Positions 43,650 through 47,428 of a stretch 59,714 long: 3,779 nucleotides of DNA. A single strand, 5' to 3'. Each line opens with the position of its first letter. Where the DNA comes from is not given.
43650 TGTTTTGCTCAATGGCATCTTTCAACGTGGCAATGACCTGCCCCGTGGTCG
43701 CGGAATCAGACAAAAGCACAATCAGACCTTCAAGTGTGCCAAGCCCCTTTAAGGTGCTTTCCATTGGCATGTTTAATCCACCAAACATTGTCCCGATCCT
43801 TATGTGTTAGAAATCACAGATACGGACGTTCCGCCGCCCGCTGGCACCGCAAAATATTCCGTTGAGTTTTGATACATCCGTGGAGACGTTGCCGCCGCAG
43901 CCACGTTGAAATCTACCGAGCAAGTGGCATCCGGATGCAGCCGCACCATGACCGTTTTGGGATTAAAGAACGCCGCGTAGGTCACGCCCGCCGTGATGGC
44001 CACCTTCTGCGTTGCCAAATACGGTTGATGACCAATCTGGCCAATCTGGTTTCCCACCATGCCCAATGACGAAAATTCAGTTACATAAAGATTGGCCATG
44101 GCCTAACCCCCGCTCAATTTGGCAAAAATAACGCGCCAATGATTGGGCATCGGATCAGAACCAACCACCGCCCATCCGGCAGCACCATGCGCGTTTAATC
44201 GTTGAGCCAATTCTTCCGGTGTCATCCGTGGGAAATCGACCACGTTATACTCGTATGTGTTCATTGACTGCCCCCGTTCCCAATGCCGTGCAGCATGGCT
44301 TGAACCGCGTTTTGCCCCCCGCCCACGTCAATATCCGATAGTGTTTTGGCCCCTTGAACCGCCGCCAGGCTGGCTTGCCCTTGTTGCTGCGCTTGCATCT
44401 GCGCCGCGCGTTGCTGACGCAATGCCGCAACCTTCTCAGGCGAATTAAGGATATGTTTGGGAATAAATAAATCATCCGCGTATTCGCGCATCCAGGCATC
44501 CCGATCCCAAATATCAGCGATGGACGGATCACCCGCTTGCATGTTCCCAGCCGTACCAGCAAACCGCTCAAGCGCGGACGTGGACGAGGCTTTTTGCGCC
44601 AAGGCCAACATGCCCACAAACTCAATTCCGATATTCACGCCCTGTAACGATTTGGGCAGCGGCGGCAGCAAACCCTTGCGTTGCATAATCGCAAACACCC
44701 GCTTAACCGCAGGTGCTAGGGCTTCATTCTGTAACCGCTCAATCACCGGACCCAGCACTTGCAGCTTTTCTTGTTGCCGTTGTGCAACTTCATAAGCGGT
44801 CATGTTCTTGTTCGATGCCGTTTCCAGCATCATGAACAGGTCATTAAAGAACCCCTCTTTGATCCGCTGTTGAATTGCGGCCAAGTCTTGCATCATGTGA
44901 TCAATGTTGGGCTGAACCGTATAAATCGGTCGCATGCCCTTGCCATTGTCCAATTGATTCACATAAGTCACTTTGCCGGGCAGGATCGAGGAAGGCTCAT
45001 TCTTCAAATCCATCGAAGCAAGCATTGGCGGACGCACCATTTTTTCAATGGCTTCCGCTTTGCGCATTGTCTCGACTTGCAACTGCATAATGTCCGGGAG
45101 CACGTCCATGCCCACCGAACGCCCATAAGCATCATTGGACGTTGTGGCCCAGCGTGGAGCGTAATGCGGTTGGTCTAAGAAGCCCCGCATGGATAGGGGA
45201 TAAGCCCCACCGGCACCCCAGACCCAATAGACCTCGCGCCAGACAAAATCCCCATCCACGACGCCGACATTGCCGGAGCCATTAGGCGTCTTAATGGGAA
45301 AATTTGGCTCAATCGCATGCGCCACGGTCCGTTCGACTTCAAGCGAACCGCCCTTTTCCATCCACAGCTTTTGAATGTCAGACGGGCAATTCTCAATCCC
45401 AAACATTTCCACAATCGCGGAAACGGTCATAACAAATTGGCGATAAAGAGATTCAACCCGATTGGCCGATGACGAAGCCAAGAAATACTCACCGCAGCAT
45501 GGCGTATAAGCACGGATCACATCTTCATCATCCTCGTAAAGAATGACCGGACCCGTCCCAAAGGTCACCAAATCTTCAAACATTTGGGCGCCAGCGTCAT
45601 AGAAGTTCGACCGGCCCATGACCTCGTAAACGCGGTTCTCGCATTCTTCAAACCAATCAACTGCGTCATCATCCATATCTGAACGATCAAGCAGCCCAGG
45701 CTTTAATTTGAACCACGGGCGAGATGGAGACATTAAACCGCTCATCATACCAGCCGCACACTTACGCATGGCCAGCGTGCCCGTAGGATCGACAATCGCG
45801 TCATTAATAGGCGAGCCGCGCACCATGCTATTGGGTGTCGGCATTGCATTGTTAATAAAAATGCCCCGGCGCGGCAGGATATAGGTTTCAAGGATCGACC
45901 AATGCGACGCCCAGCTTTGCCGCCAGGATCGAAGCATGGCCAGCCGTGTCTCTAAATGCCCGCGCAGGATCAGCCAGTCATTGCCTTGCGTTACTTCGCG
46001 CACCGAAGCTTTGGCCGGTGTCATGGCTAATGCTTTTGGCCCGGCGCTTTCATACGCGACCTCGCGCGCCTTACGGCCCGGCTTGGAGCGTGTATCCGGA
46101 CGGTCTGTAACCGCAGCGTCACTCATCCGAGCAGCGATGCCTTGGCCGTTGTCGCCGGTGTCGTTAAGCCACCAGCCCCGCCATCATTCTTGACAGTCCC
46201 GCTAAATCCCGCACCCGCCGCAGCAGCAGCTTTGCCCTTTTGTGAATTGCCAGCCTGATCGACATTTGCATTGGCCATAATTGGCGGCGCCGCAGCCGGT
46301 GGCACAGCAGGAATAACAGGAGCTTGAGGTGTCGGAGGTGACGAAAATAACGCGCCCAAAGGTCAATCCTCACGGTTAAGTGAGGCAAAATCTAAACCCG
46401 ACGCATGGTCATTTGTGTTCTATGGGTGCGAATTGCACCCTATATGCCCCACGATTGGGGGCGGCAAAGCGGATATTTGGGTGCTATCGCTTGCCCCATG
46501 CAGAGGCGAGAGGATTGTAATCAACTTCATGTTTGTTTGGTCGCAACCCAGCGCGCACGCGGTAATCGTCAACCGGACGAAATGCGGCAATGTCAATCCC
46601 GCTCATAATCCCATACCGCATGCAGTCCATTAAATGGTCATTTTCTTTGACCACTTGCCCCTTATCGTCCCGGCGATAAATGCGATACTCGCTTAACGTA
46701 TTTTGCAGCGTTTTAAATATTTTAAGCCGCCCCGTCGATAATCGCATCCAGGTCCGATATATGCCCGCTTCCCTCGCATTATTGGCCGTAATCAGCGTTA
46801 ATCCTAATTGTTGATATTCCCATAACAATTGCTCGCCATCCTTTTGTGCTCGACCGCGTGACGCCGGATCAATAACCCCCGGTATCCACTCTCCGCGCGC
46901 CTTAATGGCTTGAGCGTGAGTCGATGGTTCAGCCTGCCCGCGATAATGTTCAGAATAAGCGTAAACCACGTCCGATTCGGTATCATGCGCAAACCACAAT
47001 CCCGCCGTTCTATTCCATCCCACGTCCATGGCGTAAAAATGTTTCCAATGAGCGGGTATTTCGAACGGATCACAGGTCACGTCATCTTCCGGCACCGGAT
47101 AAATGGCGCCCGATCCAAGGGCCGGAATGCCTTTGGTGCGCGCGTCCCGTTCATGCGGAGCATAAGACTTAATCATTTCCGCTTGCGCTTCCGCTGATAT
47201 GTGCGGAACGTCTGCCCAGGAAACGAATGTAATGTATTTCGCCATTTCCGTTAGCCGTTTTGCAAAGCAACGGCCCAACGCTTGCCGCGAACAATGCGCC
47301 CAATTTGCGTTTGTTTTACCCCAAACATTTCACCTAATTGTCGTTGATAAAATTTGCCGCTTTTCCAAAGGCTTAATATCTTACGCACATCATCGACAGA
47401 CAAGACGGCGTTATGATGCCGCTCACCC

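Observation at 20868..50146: Conserved 10-nt box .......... placed just upstream of late transcription units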

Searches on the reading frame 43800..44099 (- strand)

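Call 82: search_protein_families(library=pfam, proteins=[window:43800-44099:-], max_evalue=0.1)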
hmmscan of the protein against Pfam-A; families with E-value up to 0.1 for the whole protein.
window:43800-44099:- (99 aa): 1 family
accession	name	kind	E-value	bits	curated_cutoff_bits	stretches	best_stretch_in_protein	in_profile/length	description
PF24424.1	FNG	-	0.068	13.6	27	1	18-71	43-93/146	FNG domain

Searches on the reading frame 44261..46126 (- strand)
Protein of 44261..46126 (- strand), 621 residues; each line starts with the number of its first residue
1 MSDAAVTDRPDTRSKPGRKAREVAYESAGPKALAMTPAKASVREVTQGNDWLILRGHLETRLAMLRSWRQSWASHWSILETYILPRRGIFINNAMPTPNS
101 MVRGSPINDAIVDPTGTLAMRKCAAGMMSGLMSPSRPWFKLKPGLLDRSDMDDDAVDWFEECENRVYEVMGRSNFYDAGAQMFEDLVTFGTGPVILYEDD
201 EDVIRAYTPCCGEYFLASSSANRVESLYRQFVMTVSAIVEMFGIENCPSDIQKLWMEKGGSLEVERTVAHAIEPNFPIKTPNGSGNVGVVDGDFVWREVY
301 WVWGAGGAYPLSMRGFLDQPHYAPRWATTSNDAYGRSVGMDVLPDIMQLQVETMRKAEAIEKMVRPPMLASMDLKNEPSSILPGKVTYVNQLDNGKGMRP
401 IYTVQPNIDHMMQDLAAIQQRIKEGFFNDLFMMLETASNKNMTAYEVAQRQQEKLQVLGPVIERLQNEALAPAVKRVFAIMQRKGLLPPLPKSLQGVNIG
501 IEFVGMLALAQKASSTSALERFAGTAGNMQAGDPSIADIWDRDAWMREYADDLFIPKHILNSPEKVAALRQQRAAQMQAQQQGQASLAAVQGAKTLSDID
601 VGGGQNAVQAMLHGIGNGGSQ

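Call 9: search_protein_families(library=phrogs, proteins=[window:44261-46126:-], max_evalue=0.01)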
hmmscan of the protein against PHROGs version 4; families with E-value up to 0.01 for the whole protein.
window:44261-46126:- (621 aa): 4 families
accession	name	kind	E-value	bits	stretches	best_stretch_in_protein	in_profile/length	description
phrog_332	-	connector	1.8e-145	486.5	1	55-602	11-547/560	head-tail adaptor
phrog_21643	-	unknown function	1.4e-48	166.3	1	381-596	36-250/268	-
phrog_21528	-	unknown function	1.9e-41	143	1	58-275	6-216/224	-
phrog_449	-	connector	8.9e-28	98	2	320-594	244-509/520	head-tail adaptor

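Call 14: find_related_loci(query=window:44261-46126:-, collection=viral_contigs, flank=10000)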
Query window:44261-46126:- (621 aa) in viral_contigs; peptide patterns used: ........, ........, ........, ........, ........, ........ (x = any residue, [..] = any of these).
55 stretches matched a pattern; 55 encode a relative of the query (tblastn E <= 1e-3); 55 distinct loci.
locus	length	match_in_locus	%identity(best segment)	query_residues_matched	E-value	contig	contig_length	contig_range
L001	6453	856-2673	63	16-621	0e+0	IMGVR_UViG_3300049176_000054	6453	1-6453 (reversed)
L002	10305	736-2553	63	16-621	0e+0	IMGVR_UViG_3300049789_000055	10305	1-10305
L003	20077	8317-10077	45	8-614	1e-159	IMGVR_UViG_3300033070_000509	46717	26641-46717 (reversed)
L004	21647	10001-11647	47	54-614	9e-157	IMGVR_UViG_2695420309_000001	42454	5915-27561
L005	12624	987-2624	48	54-612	3e-156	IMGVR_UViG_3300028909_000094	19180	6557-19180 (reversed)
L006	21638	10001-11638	48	54-612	2e-156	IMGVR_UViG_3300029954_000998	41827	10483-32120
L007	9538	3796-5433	48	54-612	2e-156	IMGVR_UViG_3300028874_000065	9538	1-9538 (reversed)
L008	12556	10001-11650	44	54-615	2e-155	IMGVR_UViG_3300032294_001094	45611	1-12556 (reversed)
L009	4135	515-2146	47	59-621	1e-158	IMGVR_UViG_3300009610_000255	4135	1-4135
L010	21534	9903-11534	47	59-621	9e-154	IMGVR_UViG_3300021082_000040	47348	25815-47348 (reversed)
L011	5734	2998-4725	46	31-614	5e-155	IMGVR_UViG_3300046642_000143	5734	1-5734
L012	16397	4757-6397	46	54-612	3e-153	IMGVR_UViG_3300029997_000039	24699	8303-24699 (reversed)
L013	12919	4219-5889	47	43-612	5e-153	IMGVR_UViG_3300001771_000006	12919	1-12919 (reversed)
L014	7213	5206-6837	47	59-621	7e-153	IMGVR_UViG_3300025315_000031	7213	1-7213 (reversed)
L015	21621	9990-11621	47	59-621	1e-152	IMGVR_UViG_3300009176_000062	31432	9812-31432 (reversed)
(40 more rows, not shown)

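Call 21: search_dna_similar(query=window:44261-46126:-, collection=phages, mode=protein, max_rows=25)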
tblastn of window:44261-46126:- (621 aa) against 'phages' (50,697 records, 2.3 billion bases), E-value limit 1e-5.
Records with a match: 198; places in all: 199; records where one place covers at least 80% of the query: 162.
Best place of each record, by identity: <60% 198.
By first word of the organism name: Vibrio 45; Pelagibacter 23; Pseudomonas 16; Escherichia 15; Xanthomonas 15; Caudoviricetes 12; Salmonella 12; Acinetobacter 6; Liberibacter 6; Bordetella 5; and 21 more.
By host as written in the record: - 55; Candidatus Pelagibacter ubique HTCC1062 14; Vibrio cholerae 2095 9; Vibrio cholerae 7; Xanthomonas albilineans CFBP2523 6; Pseudomonas aeruginosa PA14 5; Escherichia coli O157:H7 4; Candidatus Pelagibacter sp. HTCC1062 4; and 65 more.
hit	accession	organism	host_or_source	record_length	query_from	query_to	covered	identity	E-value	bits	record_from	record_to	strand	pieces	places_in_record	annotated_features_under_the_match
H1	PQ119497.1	Cobetia phage Carin1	Cobetia marina DSMZ4741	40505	55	616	90%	37.5%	7e-97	331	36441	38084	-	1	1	portal protein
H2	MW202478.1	Caudoviricetes sp.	Manatee Spring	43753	26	614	95%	34.4%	1e-91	316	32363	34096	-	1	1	head to tail connecting protein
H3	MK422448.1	Klebsiella phage ST512-KPC3phi13.3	Klebsiella pneumoniae ST512-KPC3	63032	1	565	91%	34.9%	6e-92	317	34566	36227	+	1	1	tail protein | hypothetical protein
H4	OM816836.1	Klebsiella phage vB_KpnP_BUCT711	Klebsiella pneumoniae BUCT711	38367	1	565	91%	34.9%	6e-92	317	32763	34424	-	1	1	tail protein | hypothetical protein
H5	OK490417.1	Klebsiella phage Kp4865-1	Klebsiella pneumoniae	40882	1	565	91%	34.9%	6e-92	317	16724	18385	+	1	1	record has no annotation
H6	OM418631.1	Pseudomonas phage UFJF_PfDIW6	Pseudomonas fluorescens UFV 041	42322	54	615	90%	34.0%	1e-70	254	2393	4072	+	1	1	head-to-tail connector protein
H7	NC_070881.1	Pseudomonas phage UFJF_PfDIW6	Pseudomonas fluorescens UFV 041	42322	54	615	90%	34.0%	1e-70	254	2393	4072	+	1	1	head-to-tail connector protein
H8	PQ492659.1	Limnohabitans phage DC33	Limnohabitans sp. DCL3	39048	55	565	82%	37.2%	6e-97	331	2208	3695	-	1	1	hypothetical protein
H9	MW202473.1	Caudoviricetes sp.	Manatee Spring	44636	44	612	92%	33.3%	3e-85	297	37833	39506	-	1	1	head to tail connecting protein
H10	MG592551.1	Vibrio phage 1.185.O._10N.286.49.C2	Vibrio sp.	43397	57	616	90%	33.7%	5e-82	288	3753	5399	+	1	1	head to tail connecting protein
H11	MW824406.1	Vibrio phage PS25B.1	Vibrio crassostreae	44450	57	616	90%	33.7%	1e-81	287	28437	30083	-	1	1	head-tail connector protein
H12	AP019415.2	Pseudomonas phage HU1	Pseudomonas lactis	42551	54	615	90%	33.6%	4e-72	259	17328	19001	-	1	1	hypothetical protein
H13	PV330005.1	Bordetella phage vB_BbrP_003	Bordetella bronchiseptica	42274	55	560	81%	37.0%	1e-99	339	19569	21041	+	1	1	collar head-to-tail connector protein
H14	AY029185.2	Bordetella phage BPP-1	-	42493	55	560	81%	37.0%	1e-99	339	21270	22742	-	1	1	bbp21: Bbp21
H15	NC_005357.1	Bordetella phage BPP-1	Bordetella bronchiseptica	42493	55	560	81%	37.0%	1e-99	339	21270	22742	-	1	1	head-tail adaptor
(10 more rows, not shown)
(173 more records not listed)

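Call 33: find_related_loci(query=window:44261-46126:-, collection=metagenome_contigs, flank=10000)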
Query window:44261-46126:- (621 aa) in metagenome_contigs; peptide patterns used: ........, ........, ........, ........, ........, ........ (x = any residue, [..] = any of these).
87 stretches matched a pattern; 38 encode a relative of the query (tblastn E <= 1e-3); 38 distinct loci.
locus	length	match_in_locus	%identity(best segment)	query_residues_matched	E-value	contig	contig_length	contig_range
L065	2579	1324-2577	66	25-444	0e+0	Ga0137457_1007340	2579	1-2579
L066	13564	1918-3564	48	54-614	1e-157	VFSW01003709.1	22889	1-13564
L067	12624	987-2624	48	54-612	2e-156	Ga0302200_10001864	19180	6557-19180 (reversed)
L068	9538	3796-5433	48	54-612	9e-157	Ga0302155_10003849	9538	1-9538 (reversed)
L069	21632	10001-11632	47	59-621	4e-154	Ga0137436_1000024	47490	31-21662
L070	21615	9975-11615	46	54-612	1e-153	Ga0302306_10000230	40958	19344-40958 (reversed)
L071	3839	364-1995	47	59-621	5e-159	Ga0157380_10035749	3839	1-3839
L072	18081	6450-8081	47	59-621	6e-153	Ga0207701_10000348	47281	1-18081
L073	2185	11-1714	45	50-619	4e-161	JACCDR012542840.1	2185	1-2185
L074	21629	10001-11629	46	59-621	7e-150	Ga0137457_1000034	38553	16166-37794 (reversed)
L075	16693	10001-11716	44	30-614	1e-148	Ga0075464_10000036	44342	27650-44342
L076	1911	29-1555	49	97-614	5e-157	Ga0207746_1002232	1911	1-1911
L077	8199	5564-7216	45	53-615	2e-145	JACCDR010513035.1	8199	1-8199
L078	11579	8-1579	46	79-621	4e-145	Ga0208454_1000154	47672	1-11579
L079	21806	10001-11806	42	10-614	8e-144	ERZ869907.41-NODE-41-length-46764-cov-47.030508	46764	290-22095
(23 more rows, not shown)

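Call 40: find_homologous_proteins(query=window:44261-46126:-, max_evalue=1e-50)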
Query window:44261-46126:- (621 aa): 3405 proteins with E <= 1e-50 among 8000 candidates; the best 120 are listed.
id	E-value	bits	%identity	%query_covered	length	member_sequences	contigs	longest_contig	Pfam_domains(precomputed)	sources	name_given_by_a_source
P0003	0.0e+0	1423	100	100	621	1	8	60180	PF12236.15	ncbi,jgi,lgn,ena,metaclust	metaclust:\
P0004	6.1e-298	1008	73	97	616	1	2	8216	PF12236.15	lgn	-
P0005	2.0e-295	1000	71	97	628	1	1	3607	PF12236.15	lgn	-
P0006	1.4e-293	993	70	97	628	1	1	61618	PF12236.15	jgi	-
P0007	1.9e-290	983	68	99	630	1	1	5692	PF12236.15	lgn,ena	-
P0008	1.8e-287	973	70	97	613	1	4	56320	PF12236.15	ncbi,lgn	-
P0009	2.5e-286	970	70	96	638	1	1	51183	PF12236.15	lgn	-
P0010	4.4e-285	965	70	97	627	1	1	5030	PF12236.15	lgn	-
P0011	5.1e-284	962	68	98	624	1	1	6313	PF12236.15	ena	-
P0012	3.3e-281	953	68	97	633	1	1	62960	PF12236.15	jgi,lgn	jgi:hypothetical protein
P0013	2.4e-277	940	67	98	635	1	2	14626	PF12236.15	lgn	-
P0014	1.4e-274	931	67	99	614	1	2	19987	PF12236.15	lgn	-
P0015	1.3e-273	927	67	96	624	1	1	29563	PF12236.15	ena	-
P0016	2.7e-273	926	66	100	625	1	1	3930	PF12236.15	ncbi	-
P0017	5.1e-271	919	66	97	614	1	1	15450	PF12236.15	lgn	-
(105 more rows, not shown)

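Call 41: find_encoding_contigs(protein=P0006, flank=10000, max_places=1)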
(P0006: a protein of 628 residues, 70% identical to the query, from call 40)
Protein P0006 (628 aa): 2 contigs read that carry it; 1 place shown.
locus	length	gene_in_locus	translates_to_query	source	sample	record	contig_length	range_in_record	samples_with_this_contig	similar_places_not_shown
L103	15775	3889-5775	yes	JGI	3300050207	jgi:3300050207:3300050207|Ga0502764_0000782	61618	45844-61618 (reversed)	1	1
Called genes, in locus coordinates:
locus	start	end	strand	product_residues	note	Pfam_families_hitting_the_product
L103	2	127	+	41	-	?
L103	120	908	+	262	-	-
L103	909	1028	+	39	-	-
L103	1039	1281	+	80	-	-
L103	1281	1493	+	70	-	-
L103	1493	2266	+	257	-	PF03237:Terminase_6N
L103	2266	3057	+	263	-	PF17289:Terminase_6C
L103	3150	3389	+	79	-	-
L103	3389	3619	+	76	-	-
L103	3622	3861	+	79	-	-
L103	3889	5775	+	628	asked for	PF12236:Head-tail_con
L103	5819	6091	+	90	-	-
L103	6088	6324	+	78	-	-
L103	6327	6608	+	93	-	-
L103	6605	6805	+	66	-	-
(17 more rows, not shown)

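Call 42: find_encoding_contigs(protein=P0008, flank=10000, max_places=1)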
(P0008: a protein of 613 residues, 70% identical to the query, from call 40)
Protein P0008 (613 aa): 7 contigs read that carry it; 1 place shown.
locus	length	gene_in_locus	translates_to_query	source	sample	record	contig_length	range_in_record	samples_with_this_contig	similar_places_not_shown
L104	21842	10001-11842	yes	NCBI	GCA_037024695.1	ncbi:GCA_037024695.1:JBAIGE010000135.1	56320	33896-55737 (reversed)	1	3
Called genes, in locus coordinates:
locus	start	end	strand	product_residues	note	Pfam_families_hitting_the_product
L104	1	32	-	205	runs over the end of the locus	?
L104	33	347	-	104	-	-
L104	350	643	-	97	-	-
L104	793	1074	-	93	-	PF13560:HTH_31 (weak), PF01381:HTH_3 (weak)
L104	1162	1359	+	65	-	-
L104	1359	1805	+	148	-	PF10544:T5orf172, PF13455:MUG113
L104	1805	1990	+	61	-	-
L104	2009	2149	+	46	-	-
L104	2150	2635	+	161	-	-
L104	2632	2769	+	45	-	-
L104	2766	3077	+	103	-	-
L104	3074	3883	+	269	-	PF13392:HNH_3 (weak)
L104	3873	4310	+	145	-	-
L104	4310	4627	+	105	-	PF04545:Sigma70_r4 (faint), PF07750:GcrA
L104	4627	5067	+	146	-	PF08774:VRR_NUC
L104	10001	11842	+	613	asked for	PF12236:Head-tail_con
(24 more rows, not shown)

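Call 43: find_encoding_contigs(protein=P0012, flank=10000, max_places=1)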
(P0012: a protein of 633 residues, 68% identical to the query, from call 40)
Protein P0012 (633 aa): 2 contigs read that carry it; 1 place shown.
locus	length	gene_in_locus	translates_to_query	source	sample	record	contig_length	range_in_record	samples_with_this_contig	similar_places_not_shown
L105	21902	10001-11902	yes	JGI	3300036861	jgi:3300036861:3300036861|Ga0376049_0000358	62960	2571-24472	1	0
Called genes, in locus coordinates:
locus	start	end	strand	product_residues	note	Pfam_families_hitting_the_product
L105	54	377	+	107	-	PF27127:YfdP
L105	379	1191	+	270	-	PF10065:DUF2303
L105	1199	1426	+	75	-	-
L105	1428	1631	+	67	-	-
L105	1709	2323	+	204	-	PF07120:DUF1376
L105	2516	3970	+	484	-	PF13155:Toprim_2 (weak), PF03796:DnaB_C, PF13481:AAA_25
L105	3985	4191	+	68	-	-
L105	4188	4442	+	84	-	-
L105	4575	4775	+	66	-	-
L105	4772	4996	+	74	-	-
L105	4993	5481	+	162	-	-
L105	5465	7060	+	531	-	-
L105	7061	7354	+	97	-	-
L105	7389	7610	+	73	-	-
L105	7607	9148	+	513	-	PF07484:Collar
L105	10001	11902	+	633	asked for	PF12236:Head-tail_con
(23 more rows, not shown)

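Call 44: find_encoding_contigs(protein=P0009, flank=10000, max_places=1)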
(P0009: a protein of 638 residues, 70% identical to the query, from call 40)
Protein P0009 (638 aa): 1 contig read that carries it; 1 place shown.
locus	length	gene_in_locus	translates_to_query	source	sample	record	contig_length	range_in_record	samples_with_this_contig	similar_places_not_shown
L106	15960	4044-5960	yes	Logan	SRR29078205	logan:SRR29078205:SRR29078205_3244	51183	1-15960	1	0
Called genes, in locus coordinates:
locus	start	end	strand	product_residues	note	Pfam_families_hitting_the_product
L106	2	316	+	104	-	?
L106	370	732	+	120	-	-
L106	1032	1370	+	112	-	-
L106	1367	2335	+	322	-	-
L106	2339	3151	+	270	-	-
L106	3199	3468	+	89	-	-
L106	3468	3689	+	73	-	-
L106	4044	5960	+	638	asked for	PF12236:Head-tail_con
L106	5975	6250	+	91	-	-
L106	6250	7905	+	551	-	PF00535:Glycos_transf_2, PF03452:Anp1 (weak)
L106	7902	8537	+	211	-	PF13489:Methyltransf_23, PF13649:Methyltransf_25 (faint)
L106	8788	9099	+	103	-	-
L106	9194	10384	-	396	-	-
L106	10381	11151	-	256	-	PF13489:Methyltransf_23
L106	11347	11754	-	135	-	-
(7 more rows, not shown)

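Call 48: find_encoding_contigs(protein=P0004, flank=10000, max_places=2)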
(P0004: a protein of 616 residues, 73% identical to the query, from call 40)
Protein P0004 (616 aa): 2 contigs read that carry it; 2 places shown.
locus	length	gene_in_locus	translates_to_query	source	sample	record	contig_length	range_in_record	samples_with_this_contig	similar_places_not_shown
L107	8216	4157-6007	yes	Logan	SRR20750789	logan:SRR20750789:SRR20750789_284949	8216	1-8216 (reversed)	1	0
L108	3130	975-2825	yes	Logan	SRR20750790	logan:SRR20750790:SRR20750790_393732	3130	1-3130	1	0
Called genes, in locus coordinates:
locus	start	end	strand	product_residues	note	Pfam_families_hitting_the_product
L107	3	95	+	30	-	?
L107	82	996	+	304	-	PF08273:Zn_Ribbon_Prim, PF23639:DUF7146, PF13362:Toprim_3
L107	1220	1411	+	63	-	-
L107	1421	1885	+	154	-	-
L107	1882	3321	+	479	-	-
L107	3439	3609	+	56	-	-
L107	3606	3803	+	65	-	-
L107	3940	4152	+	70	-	-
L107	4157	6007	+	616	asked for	PF12236:Head-tail_con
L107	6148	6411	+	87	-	-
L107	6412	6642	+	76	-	-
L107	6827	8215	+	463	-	?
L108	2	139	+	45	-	?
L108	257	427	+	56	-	-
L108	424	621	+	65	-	-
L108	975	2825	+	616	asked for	PF12236:Head-tail_con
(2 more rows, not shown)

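Call 49: find_encoding_contigs(protein=P0005, flank=10000, max_places=1)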
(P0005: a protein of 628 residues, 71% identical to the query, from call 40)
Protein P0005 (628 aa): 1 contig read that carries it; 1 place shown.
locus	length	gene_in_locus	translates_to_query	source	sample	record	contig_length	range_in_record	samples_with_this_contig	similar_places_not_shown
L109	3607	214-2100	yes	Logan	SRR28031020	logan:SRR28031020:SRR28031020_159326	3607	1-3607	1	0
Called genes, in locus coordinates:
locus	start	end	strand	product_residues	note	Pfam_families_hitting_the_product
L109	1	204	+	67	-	?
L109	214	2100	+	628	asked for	PF12236:Head-tail_con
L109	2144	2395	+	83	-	-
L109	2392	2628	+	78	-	-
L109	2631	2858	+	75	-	-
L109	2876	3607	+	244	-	?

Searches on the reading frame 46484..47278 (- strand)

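Call 9: search_protein_families(library=phrogs, proteins=[window:46484-47278:-], max_evalue=0.01)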
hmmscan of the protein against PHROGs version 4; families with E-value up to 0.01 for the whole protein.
window:46484-47278:- (264 aa): 4 families
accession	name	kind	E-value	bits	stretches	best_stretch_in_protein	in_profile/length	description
phrog_5653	-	head and packaging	4e-25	89.7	1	55-227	6-180/199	terminase large subunit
phrog_2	-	head and packaging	3.2e-16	60.2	1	17-231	425-596/807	terminase large subunit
phrog_30463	-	unknown function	2.1e-11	45.4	1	164-226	10-72/101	-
phrog_10250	-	head and packaging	1.9e-05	25.5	1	37-226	3-214/228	terminase large subunit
